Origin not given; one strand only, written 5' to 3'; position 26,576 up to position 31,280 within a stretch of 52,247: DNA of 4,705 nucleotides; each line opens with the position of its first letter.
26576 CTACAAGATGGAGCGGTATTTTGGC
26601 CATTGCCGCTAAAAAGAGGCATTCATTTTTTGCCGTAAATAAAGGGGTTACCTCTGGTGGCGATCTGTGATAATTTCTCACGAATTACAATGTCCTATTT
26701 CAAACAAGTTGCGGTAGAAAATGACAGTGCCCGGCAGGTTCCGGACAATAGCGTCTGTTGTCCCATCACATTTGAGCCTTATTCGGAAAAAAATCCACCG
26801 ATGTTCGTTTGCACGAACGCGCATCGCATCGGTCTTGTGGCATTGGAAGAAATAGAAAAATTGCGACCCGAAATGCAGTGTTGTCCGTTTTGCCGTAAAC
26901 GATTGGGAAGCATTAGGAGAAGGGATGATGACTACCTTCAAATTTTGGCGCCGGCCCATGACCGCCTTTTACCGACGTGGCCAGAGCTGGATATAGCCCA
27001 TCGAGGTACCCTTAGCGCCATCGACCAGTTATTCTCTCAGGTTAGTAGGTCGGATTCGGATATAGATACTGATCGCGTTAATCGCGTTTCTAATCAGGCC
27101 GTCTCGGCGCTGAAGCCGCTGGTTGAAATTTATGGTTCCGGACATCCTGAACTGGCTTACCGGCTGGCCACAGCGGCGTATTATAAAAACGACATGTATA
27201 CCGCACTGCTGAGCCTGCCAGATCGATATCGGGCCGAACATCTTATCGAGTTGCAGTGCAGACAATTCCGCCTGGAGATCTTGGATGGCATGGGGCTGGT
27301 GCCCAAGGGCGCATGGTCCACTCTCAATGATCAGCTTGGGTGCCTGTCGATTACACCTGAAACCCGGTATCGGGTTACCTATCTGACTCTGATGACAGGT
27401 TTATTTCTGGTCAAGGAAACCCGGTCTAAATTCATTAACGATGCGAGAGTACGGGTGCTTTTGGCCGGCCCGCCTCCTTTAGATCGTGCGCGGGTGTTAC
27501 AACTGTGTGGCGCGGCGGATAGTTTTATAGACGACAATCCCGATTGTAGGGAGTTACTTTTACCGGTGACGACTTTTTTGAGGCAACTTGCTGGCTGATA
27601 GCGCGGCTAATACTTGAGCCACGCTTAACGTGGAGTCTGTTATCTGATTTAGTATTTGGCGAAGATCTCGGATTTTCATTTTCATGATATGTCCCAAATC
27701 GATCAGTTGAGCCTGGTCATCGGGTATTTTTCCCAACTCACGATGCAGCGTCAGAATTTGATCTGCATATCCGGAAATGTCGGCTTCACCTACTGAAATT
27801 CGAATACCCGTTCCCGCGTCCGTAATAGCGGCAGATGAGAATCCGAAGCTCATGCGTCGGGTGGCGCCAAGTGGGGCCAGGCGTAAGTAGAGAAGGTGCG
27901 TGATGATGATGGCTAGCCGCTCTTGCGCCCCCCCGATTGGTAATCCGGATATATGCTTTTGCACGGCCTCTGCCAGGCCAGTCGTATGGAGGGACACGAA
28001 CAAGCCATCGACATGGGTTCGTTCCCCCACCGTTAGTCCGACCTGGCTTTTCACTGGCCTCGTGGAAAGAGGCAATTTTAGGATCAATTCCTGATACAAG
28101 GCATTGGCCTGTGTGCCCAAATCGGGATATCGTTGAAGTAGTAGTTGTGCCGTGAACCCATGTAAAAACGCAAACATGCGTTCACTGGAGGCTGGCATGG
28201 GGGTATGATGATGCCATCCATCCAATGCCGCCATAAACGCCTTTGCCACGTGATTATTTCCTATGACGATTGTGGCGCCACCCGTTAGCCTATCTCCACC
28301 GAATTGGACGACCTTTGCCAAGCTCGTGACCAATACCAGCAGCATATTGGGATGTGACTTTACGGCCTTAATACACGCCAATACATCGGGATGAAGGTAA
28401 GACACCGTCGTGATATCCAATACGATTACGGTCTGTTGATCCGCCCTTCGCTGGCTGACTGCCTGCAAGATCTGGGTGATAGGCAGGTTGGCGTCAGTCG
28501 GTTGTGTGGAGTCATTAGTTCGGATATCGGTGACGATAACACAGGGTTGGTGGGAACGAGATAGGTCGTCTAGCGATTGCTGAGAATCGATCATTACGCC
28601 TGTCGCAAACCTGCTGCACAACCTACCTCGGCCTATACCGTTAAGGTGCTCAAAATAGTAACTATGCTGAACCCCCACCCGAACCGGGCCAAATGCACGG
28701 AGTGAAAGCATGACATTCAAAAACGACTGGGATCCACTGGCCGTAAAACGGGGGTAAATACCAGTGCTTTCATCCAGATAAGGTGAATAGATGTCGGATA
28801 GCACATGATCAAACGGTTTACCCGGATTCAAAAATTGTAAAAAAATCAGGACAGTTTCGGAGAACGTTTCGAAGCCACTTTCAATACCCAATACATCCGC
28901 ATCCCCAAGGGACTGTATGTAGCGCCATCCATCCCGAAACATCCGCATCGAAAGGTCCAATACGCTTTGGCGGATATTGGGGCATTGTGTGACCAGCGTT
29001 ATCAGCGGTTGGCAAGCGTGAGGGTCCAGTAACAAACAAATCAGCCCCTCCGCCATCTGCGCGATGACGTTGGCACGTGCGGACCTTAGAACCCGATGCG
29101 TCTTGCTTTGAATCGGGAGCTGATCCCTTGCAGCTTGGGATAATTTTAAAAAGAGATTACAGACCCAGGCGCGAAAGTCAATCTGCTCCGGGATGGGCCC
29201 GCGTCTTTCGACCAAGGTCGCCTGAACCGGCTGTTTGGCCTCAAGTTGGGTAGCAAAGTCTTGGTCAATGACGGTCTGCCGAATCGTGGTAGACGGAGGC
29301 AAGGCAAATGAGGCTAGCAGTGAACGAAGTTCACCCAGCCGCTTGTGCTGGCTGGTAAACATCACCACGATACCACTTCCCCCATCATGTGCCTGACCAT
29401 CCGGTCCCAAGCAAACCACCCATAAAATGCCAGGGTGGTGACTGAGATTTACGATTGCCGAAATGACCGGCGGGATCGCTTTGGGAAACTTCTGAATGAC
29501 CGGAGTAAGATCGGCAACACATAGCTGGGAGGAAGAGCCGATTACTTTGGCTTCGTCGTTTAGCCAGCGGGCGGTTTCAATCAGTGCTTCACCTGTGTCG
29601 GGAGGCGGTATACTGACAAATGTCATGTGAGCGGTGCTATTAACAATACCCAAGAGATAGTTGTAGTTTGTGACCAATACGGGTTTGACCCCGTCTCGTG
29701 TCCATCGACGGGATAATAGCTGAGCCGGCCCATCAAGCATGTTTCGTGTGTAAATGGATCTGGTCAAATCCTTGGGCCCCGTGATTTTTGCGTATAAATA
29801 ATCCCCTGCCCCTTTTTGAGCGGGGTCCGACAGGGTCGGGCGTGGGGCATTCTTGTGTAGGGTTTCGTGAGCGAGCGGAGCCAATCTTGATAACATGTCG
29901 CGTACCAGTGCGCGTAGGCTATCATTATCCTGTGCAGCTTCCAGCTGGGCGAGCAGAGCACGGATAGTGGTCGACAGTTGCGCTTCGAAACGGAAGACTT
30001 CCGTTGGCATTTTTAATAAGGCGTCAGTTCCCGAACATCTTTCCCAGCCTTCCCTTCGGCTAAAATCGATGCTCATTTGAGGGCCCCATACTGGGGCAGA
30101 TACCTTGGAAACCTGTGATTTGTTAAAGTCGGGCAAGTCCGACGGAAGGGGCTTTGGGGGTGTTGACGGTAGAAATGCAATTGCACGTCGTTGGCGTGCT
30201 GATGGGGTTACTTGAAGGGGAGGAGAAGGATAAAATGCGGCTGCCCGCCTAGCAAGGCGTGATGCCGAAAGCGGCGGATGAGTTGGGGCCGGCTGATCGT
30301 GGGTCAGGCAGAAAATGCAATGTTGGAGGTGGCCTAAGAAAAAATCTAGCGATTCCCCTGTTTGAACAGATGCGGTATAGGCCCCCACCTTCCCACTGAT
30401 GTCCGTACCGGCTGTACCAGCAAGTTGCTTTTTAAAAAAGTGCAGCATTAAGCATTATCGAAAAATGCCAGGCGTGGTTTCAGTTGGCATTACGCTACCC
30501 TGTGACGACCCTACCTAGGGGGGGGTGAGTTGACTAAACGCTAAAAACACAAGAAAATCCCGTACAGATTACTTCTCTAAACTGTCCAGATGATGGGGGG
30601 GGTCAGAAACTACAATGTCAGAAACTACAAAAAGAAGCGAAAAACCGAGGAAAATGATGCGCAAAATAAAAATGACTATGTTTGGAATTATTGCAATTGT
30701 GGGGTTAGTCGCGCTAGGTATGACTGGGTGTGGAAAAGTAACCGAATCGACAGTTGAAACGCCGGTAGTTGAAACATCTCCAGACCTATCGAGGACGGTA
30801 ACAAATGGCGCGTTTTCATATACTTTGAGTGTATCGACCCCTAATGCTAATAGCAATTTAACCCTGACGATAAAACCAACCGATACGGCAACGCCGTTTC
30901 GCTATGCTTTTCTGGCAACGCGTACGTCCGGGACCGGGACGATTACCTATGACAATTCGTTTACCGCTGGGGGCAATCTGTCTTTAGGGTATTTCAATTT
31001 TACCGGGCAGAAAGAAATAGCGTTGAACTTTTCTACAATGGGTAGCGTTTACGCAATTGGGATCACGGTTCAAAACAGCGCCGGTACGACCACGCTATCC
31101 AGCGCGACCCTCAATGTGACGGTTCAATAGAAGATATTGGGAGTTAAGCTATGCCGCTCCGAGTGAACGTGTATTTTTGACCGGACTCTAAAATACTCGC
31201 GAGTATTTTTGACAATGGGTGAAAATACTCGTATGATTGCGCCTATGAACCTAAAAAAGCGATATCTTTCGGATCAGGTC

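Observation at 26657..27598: U-box/RING-like domain protein in a bacterial chromosome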

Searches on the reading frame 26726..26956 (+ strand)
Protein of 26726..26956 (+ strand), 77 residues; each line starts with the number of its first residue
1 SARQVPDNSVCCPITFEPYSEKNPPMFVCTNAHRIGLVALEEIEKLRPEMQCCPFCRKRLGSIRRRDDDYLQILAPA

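Call 24: search_protein_families(library=pfam, proteins=[window:26729-26941:+], max_evalue=10)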
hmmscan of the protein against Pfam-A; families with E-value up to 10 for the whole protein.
seq(71 aa): 1 family
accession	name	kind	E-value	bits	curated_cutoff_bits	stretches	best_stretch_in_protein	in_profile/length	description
PF04423.19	Rad50_zn_hook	-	0.13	12.5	24.3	1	40-63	10-33/52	Rad50 zinc hook motif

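Call 25: search_solved_structures(query=window:26729-26941:+, max_evalue=10, show_alignments=5)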
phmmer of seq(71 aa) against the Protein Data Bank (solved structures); distinct sequences matched with E-value up to 10: 8.
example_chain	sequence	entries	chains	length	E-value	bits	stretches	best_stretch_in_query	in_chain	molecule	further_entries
4ap4_A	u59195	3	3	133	0.0031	21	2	6-62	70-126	E3 UBIQUITIN LIGASE RNF4 | E3 UBIQUITIN-PROTEIN LIGASE RNF4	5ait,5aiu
9g0l_A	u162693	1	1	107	0.057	17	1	11-64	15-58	E3 ubiquitin-protein ligase SIAH1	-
4ppe_A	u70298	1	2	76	0.059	17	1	5-62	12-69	E3 ubiquitin-protein ligase RNF4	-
3ng2_A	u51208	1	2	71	0.063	16.9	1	5-62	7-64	RING finger protein 4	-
2ea6_A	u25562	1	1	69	0.11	16.1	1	5-59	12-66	RING finger protein 4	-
2xeu_A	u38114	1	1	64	0.53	14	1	9-62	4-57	RING FINGER PROTEIN 4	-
9zem_A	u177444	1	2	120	0.69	13.6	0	11-59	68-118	HeliScrew4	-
7qca_LII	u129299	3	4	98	0.96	13.1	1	11-64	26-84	60S ribosomal protein L36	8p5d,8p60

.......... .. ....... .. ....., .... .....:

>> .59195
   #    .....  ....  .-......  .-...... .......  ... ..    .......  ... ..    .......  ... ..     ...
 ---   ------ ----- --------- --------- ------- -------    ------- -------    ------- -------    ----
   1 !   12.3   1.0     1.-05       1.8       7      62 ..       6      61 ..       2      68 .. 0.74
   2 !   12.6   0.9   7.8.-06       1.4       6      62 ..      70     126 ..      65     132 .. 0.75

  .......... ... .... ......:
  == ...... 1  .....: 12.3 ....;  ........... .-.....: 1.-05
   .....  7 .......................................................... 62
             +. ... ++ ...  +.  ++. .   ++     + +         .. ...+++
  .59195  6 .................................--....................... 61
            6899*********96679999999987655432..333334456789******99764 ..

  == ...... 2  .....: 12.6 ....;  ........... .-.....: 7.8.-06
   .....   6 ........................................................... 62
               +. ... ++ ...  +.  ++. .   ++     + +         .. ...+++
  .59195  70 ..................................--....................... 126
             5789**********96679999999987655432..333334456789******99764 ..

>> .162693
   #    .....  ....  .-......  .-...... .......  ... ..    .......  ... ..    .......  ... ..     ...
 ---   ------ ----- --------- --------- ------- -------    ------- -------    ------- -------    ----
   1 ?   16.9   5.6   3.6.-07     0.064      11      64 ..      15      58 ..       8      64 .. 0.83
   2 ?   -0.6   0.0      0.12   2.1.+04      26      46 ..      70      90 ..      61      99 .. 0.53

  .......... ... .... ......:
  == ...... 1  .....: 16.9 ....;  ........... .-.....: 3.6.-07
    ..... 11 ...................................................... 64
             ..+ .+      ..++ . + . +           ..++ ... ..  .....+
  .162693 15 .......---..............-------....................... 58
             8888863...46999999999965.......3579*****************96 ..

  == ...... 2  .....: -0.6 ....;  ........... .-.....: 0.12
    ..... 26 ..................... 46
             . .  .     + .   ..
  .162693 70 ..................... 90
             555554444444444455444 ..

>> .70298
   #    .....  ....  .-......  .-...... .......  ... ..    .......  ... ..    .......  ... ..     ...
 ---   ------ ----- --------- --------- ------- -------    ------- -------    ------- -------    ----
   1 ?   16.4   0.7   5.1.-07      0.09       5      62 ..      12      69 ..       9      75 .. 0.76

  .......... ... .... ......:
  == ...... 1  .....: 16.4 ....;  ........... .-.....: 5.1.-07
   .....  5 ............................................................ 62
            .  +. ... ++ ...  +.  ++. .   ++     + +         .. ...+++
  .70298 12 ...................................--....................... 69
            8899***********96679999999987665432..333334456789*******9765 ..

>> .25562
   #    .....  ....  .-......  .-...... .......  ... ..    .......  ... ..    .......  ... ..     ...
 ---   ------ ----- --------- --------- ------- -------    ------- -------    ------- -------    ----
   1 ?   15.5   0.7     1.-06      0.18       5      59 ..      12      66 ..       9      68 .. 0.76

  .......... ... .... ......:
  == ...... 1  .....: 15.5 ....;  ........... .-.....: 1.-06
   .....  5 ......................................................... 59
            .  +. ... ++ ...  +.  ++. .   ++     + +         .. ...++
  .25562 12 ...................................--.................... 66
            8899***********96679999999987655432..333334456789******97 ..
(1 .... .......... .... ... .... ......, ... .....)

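Call 42: predict_structure(protein=window:26726-26956:+)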
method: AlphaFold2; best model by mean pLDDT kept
length: 77 residues; sequences in the alignment: 1
mean_pLDDT: 53.0   pTM: 0.40
mean pLDDT of the five models: 53.0, 51.9, 47.3, 38.0, 37.1
residues with pLDDT >= 90: 0; 70-90: 0; 50-70: 46; < 50: 31
segments of 3 or more residues with pLDDT < 50: 1-4, 6-9, 12-25, 31-34, 74-77
pLDDT, mean of each block of 10 residues (from residue 1): 44 48 50 52 63 64 54 46
secondary structure, 60 per line:
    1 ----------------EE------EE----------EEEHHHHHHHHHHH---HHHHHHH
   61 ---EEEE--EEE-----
elements in order: E37-39 H40-50 H54-60 E64-67 E70-72

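Call 45: fold_search(model_id=the predicted structure, library=pdb)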
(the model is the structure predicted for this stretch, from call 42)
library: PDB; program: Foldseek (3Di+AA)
matches with E <= 10: 3; with E <= 0.001: 0
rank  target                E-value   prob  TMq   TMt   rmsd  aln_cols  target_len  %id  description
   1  7pq2_BBB              4.4e+00  0.05  0.30  0.10  15.6        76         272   13  Crystal Structure of the Ring Nuclease 0811 from Sulfolobus islandicus (Sis0811) in its apo form (released 2021-11-24)
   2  9y9z_A1               7.0e+00  0.08  0.35  0.10   5.5        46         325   15  Cryo-EM structure of conoid fiber from Toxoplasma gondii (24-nm repeat) (released 2025-12-03)
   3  7pqa_BBB              9.0e+00  0.07  0.30  0.10   4.3        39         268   13  Crystal Structure of the Ring Nuclease 0811 mutant-S12G/K169G from Sulfolobus islandicus (Sis0811) (released 2021-12-01)

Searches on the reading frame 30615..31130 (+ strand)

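Call 7: search_protein_families(library=ncbifam, proteins=[window:30615-31130:+], max_evalue=0.001)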
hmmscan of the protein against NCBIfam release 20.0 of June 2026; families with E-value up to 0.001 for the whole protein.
window:30615-31130:+ (171 aa): 0 families

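Call 11: search_protein_families(library=pfam, proteins=[window:30615-31130:+], max_evalue=0.001)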
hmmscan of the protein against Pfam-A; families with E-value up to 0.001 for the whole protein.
window:30615-31130:+ (171 aa): 0 families

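Call 34: search_protein_families(library=padloc, proteins=[window:30615-31130:+], max_evalue=1)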
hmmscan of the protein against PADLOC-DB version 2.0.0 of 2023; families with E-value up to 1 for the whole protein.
window:30615-31130:+ (171 aa): 0 families

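Call 35: search_protein_families(library=phrogs, proteins=[window:30615-31130:+], max_evalue=1)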
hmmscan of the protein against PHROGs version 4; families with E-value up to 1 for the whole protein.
window:30615-31130:+ (171 aa): 4 families
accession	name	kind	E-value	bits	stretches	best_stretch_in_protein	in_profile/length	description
phrog_200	-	other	0.0056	16.8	1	6-49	70-111/379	lipoprotein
phrog_6360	-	unknown function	0.057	14.6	1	26-57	4-35/122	-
phrog_26277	-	unknown function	0.14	12.6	1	51-120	47-116/261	-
phrog_3641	-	unknown function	0.36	12.1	1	16-46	2-31/69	-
